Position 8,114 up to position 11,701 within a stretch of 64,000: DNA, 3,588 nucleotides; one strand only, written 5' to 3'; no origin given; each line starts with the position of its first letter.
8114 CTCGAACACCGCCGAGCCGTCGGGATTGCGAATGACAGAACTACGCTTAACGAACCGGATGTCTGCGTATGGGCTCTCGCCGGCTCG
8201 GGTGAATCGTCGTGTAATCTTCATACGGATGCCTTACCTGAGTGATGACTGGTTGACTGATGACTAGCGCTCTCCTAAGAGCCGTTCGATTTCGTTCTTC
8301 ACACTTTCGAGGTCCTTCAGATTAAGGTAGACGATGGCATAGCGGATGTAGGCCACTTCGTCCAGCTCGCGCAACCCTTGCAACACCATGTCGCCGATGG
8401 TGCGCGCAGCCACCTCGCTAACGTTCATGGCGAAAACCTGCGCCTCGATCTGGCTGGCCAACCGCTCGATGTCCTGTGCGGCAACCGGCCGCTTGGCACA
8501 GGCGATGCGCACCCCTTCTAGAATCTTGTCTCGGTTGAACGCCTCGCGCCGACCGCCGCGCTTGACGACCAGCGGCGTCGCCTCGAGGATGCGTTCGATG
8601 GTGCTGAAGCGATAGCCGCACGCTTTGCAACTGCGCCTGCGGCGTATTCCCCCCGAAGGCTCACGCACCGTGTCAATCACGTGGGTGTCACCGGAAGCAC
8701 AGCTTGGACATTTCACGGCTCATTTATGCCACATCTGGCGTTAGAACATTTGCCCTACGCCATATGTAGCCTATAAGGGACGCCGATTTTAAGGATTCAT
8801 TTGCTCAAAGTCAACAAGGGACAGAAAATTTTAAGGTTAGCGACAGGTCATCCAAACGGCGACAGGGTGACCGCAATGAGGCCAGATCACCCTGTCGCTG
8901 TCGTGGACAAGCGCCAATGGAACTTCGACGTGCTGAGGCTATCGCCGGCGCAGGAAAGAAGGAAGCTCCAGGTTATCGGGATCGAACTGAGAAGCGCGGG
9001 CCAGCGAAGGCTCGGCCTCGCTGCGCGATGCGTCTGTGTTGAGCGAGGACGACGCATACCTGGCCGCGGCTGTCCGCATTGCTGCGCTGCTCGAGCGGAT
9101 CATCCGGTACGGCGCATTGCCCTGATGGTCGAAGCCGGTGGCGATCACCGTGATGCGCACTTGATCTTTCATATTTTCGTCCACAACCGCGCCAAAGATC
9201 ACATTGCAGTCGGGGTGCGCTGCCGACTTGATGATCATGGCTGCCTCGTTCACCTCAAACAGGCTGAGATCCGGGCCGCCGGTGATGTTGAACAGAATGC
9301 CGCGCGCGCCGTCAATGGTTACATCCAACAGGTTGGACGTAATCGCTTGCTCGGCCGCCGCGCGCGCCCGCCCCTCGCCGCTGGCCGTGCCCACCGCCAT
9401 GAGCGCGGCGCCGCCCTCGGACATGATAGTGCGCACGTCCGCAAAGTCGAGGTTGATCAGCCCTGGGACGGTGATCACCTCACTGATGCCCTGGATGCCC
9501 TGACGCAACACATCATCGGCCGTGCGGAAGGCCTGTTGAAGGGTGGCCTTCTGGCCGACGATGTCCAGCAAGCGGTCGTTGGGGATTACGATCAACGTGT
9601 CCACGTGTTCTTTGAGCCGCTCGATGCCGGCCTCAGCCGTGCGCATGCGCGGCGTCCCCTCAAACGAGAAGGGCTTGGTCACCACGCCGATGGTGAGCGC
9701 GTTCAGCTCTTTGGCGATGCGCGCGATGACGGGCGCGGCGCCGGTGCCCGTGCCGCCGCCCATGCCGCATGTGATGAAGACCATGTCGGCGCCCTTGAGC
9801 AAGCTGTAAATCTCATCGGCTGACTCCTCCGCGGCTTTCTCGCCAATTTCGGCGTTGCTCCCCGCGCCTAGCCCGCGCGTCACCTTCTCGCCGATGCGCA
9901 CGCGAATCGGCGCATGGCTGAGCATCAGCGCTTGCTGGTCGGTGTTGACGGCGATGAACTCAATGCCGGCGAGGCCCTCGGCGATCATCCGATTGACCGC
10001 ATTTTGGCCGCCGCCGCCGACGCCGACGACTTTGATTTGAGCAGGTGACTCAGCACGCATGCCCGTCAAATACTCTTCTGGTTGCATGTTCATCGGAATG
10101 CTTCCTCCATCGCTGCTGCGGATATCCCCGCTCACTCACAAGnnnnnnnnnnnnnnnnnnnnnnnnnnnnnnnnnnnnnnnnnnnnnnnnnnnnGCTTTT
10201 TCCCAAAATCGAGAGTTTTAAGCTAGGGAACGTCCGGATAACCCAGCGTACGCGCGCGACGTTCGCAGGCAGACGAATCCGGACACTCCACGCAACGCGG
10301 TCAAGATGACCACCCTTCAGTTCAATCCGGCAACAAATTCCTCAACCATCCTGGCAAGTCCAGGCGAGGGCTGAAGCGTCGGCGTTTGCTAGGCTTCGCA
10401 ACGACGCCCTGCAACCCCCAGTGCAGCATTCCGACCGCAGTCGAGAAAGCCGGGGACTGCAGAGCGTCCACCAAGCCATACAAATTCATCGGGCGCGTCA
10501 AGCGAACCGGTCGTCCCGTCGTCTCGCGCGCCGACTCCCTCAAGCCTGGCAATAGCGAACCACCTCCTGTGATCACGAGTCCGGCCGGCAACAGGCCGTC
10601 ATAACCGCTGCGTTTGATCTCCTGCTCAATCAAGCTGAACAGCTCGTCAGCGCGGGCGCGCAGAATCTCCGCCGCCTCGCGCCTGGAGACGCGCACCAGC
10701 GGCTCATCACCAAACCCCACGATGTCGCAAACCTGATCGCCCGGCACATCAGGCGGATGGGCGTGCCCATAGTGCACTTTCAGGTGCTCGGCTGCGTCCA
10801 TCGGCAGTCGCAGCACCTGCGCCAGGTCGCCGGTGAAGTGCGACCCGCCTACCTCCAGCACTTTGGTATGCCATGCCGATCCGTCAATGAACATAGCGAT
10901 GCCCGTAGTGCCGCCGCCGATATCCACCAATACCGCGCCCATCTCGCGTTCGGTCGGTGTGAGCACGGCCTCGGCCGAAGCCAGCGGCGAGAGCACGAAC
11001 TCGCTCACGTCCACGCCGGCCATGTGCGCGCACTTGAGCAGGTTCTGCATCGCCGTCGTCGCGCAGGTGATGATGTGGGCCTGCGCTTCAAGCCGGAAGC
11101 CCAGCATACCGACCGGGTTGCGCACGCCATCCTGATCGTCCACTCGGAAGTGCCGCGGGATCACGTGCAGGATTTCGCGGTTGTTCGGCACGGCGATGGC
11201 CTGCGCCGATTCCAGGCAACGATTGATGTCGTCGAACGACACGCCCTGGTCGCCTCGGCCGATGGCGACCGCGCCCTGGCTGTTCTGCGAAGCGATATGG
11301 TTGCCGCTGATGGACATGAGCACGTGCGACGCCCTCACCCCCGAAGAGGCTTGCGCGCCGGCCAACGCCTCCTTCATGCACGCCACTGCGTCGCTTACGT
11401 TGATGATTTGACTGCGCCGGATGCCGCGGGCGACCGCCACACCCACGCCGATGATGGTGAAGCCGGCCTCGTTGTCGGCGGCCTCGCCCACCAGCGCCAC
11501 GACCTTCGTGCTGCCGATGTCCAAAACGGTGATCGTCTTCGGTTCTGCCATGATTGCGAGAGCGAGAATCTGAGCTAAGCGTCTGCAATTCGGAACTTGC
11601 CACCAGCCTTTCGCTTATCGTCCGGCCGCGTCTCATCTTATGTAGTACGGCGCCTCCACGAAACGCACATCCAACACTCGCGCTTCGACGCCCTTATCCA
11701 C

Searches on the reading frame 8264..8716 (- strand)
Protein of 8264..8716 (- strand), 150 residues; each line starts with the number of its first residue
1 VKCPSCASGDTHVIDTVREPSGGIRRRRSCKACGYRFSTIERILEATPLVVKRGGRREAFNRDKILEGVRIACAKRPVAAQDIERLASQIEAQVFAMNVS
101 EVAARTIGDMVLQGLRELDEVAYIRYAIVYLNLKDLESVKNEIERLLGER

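Call 9: search_protein_families(library=ncbifam, proteins=[window:8264-8716:-])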
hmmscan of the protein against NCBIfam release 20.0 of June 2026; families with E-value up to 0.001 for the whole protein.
window:8264-8716:- (150 aa): 3 families
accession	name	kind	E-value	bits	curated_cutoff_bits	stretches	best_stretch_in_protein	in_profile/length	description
TIGR00244.1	TIGR00244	equivalog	5.1e-44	149.9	124.65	1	1-146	1-147/147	transcriptional regulator NrdR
NF006732.0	PRK09263.1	equivalog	0.00017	20.1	657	1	49-141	4-95/712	anaerobic ribonucleoside-triphosphate reductase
NF009028.0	PRK12364.1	equivalog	0.00097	17.2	1377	0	50-133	3-90/842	ribonucleoside-diphosphate reductase subunit alpha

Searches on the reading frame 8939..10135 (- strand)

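Call 9: search_protein_families(library=ncbifam, proteins=[window:8939-10135:-])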
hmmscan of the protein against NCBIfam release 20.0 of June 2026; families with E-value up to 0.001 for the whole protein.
window:8939-10135:- (398 aa): 1 family
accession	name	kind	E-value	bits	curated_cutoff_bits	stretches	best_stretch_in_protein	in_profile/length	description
TIGR00065.1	ftsZ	equivalog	2.4e-132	441.5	295.2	1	27-342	13-331/353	cell division protein FtsZ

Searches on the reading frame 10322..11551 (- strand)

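Call 9: search_protein_families(library=ncbifam, proteins=[window:10322-11551:-])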
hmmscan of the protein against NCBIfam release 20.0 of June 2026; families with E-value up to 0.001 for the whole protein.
window:10322-11551:- (409 aa): 11 families
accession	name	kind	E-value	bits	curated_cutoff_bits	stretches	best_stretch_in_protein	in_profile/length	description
TIGR01174.1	ftsA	equivalog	4e-118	394.7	175.85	1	7-377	2-370/371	cell division protein FtsA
NF007009.0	PRK09472.1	equivalog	3.4e-85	286.6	409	1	3-385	6-392/420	cell division protein FtsA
TIGR00904.1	mreB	subfamily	1.9e-11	43.6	365.75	1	165-352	110-311/334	MreB/Mrl family cell shape determining protein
NF011660.0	PRK15080.1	equivalog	2.2e-11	43.5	182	1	173-261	115-198/277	ethanolamine utilization protein EutJ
NF010539.0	PRK13927.1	subfamily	2.5e-10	39.8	293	1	175-351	122-310/339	rod shape-determining protein MreB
TIGR02529.1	EutJ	subfamily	3e-10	40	152.1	1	167-260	76-164/239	ethanolamine utilization protein EutJ family protein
NF010540.1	PRK13929.1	exception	5.3e-10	38.9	515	1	170-352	116-309/334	rod-share determining protein MreBH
NF045709.1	Amuc_1101_fam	equivalog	9.3e-10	37.9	650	1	157-356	130-319/608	Amuc_1101 family PilM-like pilus complex protein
TIGR01175.1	pilM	subfamily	1.3e-07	31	133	1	180-357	162-318/348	type IV pilus assembly protein PilM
NF007992.0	PRK10719.1-3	equivalog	0.00014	20.9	598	1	195-237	136-178/478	ethanolamine ammonia-lyase reactivating factor EutA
NF008673.0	PRK11678.1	equivalog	0.00047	19.1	331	1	166-230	171-235/450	molecular chaperone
